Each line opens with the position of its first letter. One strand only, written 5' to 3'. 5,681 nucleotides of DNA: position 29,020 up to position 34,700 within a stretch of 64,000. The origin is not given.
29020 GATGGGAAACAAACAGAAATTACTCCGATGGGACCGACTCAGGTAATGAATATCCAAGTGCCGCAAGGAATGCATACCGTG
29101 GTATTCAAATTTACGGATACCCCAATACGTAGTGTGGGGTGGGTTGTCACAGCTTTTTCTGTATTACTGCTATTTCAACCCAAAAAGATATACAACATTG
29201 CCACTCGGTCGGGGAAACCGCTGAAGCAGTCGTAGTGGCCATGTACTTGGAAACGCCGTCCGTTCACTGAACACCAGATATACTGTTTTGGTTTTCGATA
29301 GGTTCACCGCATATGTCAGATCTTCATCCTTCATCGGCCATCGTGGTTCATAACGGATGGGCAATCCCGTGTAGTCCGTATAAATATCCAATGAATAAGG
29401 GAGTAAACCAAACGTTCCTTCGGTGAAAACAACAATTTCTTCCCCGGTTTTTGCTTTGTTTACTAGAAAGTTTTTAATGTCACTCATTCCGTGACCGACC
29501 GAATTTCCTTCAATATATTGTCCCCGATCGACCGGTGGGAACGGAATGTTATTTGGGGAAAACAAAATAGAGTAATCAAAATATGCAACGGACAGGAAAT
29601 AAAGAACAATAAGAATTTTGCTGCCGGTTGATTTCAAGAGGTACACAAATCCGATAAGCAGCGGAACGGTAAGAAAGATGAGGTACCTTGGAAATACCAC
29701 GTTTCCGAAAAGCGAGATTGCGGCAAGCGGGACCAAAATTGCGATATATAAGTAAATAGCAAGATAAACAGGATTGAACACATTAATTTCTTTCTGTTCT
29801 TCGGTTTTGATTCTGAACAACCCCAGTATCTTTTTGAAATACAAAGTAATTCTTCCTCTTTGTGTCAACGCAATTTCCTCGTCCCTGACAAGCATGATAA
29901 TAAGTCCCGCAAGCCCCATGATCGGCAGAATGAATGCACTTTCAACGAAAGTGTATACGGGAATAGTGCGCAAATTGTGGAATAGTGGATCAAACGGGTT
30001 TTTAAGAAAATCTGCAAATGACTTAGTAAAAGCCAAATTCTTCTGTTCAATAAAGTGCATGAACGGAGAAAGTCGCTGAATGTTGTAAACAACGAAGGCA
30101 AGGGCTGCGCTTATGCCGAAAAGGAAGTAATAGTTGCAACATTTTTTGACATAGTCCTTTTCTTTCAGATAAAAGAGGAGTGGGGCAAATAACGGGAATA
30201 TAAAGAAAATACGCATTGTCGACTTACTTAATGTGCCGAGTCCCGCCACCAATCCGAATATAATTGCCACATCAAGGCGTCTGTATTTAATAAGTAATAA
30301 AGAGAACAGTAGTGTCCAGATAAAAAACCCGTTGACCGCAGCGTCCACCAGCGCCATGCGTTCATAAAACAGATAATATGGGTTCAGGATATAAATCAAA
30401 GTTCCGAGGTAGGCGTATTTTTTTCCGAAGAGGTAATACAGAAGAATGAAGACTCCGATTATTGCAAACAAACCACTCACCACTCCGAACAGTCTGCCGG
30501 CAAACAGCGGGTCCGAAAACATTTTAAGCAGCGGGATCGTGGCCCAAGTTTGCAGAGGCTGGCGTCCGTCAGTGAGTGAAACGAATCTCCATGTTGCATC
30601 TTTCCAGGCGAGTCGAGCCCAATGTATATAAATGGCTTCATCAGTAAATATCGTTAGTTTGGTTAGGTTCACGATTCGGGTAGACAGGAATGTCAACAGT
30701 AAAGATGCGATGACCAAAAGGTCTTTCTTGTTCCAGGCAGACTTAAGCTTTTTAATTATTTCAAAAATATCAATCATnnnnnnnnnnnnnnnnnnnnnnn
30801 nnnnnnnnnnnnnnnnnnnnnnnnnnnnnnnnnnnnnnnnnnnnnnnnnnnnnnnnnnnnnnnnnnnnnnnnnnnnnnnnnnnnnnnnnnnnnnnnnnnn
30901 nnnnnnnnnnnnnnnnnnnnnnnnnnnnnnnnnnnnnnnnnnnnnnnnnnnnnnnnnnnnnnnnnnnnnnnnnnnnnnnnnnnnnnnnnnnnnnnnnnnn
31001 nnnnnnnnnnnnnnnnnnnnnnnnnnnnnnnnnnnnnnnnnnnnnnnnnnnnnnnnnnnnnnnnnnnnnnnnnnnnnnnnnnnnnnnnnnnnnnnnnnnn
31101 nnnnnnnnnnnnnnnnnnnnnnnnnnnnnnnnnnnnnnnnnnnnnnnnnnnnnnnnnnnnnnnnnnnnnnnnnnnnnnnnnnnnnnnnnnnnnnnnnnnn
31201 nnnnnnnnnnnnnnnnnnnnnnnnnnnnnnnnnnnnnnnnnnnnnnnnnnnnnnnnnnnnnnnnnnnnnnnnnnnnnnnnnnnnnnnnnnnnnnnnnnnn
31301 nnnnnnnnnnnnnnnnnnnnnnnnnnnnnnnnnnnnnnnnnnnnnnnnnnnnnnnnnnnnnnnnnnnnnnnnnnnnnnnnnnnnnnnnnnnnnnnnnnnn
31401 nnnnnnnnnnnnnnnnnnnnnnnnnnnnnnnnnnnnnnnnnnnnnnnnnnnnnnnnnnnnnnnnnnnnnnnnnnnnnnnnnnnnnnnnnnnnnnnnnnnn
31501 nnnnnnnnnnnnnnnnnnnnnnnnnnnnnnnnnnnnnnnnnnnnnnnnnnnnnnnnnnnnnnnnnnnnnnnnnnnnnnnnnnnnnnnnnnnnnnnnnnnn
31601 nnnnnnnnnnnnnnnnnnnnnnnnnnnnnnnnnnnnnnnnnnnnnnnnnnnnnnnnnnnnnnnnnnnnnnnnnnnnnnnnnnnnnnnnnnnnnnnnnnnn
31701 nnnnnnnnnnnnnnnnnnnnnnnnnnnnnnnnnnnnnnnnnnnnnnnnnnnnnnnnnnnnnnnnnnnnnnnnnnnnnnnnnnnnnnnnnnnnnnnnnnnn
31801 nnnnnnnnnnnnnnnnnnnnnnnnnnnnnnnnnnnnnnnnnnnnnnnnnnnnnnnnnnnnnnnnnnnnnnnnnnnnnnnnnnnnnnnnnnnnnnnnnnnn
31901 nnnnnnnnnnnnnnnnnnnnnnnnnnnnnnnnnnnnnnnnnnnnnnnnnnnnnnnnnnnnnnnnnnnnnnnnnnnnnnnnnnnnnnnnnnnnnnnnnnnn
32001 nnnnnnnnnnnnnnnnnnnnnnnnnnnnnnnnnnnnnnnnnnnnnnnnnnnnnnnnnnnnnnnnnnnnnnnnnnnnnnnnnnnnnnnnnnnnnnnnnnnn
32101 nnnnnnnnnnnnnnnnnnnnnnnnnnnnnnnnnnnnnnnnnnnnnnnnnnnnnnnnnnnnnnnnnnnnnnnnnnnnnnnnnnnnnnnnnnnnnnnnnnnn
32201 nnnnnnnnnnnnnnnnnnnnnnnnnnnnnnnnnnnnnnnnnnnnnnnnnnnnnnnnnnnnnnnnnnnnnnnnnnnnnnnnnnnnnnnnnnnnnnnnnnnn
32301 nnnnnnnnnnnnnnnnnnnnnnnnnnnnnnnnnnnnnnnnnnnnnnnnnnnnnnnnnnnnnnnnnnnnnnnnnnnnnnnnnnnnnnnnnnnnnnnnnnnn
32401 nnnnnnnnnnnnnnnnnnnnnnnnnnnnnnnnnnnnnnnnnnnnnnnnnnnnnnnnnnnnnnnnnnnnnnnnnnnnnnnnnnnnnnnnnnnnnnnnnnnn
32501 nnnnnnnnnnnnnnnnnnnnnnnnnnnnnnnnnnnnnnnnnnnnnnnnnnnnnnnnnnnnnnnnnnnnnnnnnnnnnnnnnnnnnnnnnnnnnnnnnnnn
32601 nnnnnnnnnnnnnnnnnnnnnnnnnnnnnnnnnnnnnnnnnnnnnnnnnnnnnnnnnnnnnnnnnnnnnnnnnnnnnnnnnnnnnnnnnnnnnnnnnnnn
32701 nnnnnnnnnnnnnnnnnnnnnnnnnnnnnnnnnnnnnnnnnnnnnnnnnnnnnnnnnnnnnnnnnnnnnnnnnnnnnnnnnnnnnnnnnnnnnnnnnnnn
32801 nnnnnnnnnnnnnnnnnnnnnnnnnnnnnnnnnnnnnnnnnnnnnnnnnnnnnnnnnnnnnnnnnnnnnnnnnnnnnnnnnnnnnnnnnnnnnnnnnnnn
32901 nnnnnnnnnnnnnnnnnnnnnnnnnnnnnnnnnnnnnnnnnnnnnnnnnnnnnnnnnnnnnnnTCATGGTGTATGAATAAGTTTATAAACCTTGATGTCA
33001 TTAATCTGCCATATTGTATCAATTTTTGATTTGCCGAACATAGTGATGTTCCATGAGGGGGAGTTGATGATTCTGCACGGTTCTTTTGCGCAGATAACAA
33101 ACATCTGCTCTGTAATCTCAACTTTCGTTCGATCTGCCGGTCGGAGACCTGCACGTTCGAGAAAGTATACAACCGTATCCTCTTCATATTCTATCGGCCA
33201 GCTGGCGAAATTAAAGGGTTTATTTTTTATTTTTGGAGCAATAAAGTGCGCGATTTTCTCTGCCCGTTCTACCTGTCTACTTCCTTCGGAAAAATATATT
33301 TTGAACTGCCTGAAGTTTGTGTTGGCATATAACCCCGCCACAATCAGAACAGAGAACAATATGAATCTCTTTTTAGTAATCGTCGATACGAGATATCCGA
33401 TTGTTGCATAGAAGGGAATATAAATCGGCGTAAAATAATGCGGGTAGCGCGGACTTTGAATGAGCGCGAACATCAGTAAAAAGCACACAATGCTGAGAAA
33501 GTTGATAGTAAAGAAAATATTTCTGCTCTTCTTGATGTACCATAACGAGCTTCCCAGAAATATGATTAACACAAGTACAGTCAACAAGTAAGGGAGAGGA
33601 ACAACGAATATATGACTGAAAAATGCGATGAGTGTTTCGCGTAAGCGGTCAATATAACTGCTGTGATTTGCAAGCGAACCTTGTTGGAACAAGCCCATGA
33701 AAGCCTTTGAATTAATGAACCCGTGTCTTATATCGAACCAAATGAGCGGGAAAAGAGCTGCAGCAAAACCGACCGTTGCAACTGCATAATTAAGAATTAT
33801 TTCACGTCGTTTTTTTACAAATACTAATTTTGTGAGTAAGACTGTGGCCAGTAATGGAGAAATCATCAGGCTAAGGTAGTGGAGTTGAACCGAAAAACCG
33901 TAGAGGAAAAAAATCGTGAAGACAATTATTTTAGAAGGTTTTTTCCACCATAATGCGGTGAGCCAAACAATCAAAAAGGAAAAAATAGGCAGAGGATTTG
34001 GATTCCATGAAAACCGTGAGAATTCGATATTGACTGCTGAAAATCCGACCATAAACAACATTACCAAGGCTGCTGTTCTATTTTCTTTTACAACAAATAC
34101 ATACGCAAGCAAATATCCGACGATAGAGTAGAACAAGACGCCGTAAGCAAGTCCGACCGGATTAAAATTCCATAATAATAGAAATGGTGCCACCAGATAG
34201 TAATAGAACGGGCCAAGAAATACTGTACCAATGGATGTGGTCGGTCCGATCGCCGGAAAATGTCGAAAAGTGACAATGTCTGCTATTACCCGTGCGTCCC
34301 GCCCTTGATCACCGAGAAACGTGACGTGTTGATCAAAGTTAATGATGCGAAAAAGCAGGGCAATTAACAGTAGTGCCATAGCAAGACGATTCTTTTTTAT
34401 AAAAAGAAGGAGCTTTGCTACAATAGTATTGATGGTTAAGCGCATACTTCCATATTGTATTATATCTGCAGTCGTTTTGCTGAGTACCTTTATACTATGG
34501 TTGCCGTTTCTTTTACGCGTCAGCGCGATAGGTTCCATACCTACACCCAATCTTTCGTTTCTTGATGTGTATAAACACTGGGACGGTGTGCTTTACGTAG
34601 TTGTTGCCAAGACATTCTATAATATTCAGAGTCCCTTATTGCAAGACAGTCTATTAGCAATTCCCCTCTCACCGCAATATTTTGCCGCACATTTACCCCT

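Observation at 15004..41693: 27-kb envelope glycosylation island with an extreme density of GT-C membrane glycosyltransferases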

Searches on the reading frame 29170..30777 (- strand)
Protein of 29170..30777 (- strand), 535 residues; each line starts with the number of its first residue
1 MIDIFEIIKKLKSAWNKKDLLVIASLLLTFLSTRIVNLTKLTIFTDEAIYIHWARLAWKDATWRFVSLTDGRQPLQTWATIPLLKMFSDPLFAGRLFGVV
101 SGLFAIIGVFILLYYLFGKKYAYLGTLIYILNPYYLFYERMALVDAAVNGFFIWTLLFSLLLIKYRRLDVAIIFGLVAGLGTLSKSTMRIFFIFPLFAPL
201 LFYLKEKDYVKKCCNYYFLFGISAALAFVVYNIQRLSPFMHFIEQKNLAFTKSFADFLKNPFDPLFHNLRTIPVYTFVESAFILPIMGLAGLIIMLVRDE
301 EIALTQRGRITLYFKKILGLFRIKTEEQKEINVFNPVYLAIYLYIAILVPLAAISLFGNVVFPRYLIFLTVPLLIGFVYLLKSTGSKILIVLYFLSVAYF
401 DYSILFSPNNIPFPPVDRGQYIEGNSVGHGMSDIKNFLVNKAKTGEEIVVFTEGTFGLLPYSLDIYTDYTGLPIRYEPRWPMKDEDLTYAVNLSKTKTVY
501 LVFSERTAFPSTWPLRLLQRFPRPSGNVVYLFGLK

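Call 4: search_protein_families(library=pfam, proteins=[window:29170-30777:-], max_evalue=0.01)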
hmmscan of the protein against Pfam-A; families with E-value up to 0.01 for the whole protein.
window:29170-30777:- (535 aa): 1 family
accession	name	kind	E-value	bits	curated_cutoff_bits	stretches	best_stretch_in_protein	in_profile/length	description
PF13231.12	PMT_2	-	9.6e-11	42.6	26.1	1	74-227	4-152/160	Dolichyl-phosphate-mannose-protein mannosyltransferase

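Call 13: search_protein_families(library=ncbifam, proteins=[window:29170-30777:-], max_evalue=1)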
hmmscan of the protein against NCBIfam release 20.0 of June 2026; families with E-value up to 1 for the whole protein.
window:29170-30777:- (535 aa): 0 families

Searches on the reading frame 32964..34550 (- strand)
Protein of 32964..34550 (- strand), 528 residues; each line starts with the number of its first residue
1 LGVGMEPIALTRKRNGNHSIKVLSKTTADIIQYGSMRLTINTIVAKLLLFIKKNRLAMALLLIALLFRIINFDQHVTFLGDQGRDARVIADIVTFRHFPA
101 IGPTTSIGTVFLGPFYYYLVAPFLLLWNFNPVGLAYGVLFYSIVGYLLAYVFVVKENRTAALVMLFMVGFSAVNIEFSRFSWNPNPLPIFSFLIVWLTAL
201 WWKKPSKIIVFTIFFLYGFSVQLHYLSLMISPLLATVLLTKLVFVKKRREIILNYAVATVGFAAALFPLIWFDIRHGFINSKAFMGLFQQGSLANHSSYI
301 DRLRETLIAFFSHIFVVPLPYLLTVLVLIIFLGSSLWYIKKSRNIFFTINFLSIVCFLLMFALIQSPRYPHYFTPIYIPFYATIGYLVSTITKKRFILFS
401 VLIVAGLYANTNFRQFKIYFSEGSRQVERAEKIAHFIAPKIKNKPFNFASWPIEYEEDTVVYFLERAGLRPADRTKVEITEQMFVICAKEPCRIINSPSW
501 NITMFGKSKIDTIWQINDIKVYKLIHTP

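Call 4: search_protein_families(library=pfam, proteins=[window:32964-34550:-], max_evalue=0.01)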
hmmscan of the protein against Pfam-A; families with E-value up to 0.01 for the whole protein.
window:32964-34550:- (528 aa): 0 families

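Call 12: search_protein_families(library=pfam, proteins=[window:32964-34400:-], max_evalue=10)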
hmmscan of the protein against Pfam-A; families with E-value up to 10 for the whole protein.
window:32964-34400:- (478 aa): 0 families

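Call 13: search_protein_families(library=ncbifam, proteins=[window:32964-34400:-], max_evalue=1)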
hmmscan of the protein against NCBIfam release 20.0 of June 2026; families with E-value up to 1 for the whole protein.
window:32964-34400:- (478 aa): 0 families

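Call 15: find_homologous_proteins(query=window:32964-34400:-, max_evalue=0.00001)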
Query window:32964-34400:- (478 aa): 825 proteins with E <= 0.00001 among 8000 candidates; the best 120 are listed.
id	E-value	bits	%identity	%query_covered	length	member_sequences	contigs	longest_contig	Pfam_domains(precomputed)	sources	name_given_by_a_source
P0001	0.0e+0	1060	100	100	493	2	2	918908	-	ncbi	ncbi:MAG: hypothetical protein WC775_03185 [Patescibacteria group bacterium]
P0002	3.7e-123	430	42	100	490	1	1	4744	PF13231.13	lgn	-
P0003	2.3e-122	427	45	99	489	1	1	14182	PF13231.13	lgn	-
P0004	6.0e-122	426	45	100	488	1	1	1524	PF02366.25,PF13231.13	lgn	-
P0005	3.2e-121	424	42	100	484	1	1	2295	PF13231.13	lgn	-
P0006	3.4e-120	420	46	97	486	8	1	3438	PF02366.25,PF13231.13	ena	-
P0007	8.9e-120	419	43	100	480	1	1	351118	PF13231.13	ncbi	-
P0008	1.0e-119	419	42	100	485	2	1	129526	PF13231.13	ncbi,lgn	-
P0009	1.7e-119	418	43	100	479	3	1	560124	PF13231.13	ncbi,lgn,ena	-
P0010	2.1e-119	418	44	99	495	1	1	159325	PF13231.13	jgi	jgi:4-amino-4-deoxy-L-arabinose transferase-like glycosyltransferase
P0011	8.6e-119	416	45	99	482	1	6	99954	PF13231.13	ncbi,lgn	-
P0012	2.4e-118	414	43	97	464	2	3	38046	PF13231.13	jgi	-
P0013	1.0e-117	412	45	98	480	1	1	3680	PF13231.13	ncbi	-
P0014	1.8e-116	408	44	98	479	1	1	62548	-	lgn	-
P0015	2.0e-116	408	43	100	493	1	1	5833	PF13231.13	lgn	-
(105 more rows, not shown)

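Call 28: search_solved_structures(query=A2, max_evalue=1)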
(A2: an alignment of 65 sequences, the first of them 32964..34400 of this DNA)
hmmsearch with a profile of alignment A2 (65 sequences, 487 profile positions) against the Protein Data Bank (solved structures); distinct sequences matched with E-value up to 1: 2.
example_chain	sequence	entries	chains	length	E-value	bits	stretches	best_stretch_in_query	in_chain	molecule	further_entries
9r9a_B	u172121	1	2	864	0.52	12.3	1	256-349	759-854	Uncharacterized protein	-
8b9z_K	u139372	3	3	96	0.69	11.9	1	282-343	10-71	NADH-ubiquinone oxidoreductase chain 4L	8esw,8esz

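Call 31: predict_structure(alignment_id=A2)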
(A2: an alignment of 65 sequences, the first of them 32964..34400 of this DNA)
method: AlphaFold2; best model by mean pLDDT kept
length: 478 residues; sequences in the alignment: 65
mean_pLDDT: 93.2   pTM: 0.90
mean pLDDT of the five models: 93.2, 93.0, 92.9, 92.7, 92.6
residues with pLDDT >= 90: 401; 70-90: 68; 50-70: 8; < 50: 1
segments of 3 or more residues with pLDDT < 50: none
pLDDT, mean of each block of 10 residues (from residue 1): 88 97 94 94 95 83 95 97 97 97 96 97 96 93 97 95 98 94 95 91 94 96 93 82 71 97 96 96 97 96 98 92 96 96 83 94 97 94 97 94 81 96 90 92 86 92 94 93
secondary structure, 60 per line:
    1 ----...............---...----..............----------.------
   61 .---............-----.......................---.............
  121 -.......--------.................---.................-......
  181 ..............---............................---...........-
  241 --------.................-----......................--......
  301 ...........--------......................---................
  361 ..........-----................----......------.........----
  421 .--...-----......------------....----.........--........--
elements in order: H5-19 H30-43 H65-76 H82-104 H108-120 H122-128 H137-153 H157-173 H175-194 H198-225 H229-239 H249-265 H271-292 H295-311 H320-341 H345-370 H376-391 E396-401 H408-416 E432-437 H450-453 E458-466 E469-476
